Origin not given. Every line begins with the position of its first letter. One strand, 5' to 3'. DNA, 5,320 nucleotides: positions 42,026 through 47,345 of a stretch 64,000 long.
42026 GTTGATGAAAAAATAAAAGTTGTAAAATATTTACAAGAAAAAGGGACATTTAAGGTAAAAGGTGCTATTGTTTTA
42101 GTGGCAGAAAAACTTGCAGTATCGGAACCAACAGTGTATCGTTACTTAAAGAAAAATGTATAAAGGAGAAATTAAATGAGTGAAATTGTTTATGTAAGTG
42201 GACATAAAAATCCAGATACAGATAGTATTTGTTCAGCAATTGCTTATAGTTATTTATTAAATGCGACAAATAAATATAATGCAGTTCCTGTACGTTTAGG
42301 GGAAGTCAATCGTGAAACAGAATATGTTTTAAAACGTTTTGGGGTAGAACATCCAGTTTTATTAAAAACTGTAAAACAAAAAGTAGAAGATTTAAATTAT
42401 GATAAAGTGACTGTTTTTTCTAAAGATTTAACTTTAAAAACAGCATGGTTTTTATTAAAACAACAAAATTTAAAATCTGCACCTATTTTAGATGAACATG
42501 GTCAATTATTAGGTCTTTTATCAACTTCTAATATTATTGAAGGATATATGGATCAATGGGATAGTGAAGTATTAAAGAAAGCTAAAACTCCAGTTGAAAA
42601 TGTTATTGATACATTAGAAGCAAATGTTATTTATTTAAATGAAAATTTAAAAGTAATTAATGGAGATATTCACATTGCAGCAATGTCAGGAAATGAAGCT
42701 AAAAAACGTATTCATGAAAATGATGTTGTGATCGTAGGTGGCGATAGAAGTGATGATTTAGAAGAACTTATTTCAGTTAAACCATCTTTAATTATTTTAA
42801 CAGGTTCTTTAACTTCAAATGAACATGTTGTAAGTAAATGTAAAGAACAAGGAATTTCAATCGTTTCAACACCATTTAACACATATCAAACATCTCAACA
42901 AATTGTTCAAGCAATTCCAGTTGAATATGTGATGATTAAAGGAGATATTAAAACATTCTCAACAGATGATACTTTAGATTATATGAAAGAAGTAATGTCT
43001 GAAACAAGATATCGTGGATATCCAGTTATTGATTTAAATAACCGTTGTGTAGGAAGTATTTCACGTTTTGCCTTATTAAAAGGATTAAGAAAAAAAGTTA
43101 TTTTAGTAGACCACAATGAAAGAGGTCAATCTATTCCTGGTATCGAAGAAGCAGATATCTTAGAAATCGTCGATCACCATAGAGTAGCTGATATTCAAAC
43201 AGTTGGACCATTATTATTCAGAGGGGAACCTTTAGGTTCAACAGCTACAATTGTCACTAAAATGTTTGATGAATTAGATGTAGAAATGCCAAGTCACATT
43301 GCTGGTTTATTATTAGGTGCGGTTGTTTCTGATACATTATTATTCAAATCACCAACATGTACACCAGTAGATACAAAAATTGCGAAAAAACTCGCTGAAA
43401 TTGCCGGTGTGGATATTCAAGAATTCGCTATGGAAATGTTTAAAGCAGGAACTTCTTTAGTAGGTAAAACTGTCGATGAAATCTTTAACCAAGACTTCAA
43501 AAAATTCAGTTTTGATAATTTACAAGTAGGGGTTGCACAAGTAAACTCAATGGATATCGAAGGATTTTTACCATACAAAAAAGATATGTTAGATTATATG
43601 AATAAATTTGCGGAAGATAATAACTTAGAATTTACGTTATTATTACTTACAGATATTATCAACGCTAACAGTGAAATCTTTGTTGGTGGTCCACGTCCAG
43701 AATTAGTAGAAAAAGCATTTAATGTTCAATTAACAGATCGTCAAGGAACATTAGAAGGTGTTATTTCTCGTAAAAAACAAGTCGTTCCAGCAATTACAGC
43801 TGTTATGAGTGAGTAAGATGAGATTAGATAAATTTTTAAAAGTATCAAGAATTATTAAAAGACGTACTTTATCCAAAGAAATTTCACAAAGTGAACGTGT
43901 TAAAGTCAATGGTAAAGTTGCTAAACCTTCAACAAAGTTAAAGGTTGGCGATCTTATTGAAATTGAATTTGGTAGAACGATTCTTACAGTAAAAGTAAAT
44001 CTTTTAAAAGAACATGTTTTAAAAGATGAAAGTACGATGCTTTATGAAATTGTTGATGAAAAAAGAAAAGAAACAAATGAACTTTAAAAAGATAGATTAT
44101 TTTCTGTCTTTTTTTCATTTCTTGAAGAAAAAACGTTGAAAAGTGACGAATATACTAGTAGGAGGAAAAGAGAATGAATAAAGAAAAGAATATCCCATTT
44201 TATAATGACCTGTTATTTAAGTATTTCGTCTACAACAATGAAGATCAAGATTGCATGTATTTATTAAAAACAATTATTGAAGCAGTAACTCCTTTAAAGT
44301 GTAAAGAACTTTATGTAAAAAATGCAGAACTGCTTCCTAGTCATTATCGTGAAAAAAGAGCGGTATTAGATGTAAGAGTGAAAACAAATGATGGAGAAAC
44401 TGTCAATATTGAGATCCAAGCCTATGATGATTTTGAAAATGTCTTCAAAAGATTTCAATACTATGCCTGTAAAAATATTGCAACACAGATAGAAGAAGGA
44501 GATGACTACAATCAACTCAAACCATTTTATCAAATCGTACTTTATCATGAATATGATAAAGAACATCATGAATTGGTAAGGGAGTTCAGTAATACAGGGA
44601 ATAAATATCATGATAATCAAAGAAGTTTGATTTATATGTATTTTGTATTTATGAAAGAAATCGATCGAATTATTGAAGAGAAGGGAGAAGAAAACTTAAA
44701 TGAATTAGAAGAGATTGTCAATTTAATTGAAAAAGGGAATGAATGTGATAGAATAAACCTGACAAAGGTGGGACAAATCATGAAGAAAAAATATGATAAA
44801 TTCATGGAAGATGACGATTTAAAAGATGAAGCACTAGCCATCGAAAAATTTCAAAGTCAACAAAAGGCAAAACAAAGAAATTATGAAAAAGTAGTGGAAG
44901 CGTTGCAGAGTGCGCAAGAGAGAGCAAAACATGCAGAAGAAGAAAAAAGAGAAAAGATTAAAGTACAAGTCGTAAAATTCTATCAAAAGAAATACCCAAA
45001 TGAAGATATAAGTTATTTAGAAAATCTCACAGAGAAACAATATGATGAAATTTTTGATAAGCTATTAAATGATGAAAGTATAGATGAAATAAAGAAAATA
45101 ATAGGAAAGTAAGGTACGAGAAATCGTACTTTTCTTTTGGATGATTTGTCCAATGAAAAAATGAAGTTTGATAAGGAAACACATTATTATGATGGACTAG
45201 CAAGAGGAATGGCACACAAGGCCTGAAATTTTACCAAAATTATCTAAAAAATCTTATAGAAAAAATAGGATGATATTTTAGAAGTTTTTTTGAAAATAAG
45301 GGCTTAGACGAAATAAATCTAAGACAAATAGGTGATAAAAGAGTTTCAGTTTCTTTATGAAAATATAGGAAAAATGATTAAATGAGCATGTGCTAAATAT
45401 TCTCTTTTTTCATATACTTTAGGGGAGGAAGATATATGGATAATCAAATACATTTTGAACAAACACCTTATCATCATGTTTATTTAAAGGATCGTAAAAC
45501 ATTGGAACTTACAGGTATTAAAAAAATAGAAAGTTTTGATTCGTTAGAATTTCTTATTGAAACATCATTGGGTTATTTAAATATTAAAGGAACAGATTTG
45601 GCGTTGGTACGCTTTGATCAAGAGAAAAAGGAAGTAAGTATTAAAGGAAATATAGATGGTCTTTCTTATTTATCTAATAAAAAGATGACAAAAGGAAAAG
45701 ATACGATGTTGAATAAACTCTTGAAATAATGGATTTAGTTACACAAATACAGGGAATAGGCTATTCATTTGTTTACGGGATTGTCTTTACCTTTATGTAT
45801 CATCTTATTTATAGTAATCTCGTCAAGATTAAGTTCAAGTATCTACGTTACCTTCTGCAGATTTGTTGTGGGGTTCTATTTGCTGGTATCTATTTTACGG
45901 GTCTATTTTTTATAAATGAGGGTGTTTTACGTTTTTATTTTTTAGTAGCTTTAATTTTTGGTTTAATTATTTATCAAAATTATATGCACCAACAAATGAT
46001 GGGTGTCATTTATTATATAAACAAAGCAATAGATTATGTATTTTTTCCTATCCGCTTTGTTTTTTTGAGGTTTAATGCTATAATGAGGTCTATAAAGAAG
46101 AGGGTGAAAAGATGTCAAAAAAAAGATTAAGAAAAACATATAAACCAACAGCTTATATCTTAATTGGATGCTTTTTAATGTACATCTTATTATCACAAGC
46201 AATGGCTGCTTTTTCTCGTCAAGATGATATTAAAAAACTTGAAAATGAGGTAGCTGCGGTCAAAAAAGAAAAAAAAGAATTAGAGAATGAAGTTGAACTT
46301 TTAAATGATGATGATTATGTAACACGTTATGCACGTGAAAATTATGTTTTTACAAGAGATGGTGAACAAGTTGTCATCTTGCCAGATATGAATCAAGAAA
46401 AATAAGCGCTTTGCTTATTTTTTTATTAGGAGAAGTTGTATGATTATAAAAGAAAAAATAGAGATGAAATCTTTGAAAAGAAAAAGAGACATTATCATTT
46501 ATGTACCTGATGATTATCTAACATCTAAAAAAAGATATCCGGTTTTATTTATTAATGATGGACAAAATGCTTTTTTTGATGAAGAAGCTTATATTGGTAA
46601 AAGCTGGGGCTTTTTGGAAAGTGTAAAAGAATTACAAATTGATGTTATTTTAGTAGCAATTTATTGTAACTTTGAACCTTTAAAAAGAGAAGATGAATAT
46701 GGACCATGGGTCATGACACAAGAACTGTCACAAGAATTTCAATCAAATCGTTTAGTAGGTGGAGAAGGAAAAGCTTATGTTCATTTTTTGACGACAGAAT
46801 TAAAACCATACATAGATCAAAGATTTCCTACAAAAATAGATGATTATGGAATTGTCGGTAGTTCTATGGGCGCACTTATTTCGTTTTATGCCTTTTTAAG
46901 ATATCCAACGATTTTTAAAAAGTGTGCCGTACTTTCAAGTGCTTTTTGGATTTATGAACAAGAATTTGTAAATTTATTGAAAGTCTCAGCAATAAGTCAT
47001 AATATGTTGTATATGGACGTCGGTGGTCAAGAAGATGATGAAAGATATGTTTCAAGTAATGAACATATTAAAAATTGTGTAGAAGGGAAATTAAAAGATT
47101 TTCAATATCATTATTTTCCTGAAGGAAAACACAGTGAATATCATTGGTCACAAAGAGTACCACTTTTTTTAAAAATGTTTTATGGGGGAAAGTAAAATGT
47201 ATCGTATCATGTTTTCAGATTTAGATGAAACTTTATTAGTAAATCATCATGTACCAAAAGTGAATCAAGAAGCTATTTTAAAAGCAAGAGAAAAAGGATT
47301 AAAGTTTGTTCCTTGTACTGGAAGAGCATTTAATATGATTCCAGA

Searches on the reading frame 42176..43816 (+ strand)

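Call 48: search_protein_families(library=pfam, proteins=[window:42176-43816:+], max_evalue=0.000001)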
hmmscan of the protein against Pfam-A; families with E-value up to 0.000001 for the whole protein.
window:42176-43816:+ (546 aa): 4 families
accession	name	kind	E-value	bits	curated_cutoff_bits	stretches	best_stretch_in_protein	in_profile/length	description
PF02833.19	DHHA2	-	2.7e-35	121.9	27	1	419-542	1-125/126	DHHA2 domain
PF07085.17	DRTGG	-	5.7e-23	81.2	25.2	1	142-245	1-104/105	DRTGG domain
PF01368.27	DHH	-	3.3e-21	76.3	28.1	1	5-382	2-124/125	DHH family, N-terminal domain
PF00571.33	CBS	-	1.4e-15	57.8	24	0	252-304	4-55/57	CBS domain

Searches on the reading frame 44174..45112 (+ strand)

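Call 48: search_protein_families(library=pfam, proteins=[window:44174-45112:+], max_evalue=0.000001)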
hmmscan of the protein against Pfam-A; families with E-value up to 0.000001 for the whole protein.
window:44174-45112:+ (312 aa): 1 family
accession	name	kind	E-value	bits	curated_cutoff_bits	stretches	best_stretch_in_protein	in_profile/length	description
PF12784.13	PDDEXK_2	-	3.9e-16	59.9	27.4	1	10-210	2-199/229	PD-(D/E)XK nuclease family transposase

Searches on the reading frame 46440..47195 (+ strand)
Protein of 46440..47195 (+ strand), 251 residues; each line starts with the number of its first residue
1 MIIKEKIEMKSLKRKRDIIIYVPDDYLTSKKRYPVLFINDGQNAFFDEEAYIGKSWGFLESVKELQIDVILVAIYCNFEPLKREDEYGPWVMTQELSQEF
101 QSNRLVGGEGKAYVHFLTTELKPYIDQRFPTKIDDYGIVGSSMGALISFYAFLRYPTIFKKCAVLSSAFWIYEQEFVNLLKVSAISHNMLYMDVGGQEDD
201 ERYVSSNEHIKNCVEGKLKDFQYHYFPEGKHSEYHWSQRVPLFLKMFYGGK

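Call 50: search_protein_families(library=pfam, proteins=[window:46440-47195:+], max_evalue=0.000001)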
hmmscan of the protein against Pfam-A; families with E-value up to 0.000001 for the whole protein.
window:46440-47195:+ (251 aa): 1 family
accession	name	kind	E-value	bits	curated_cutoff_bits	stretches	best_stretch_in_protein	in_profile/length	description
PF00756.26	Esterase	-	4.8e-27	95.7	22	1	10-239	2-243/251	Putative esterase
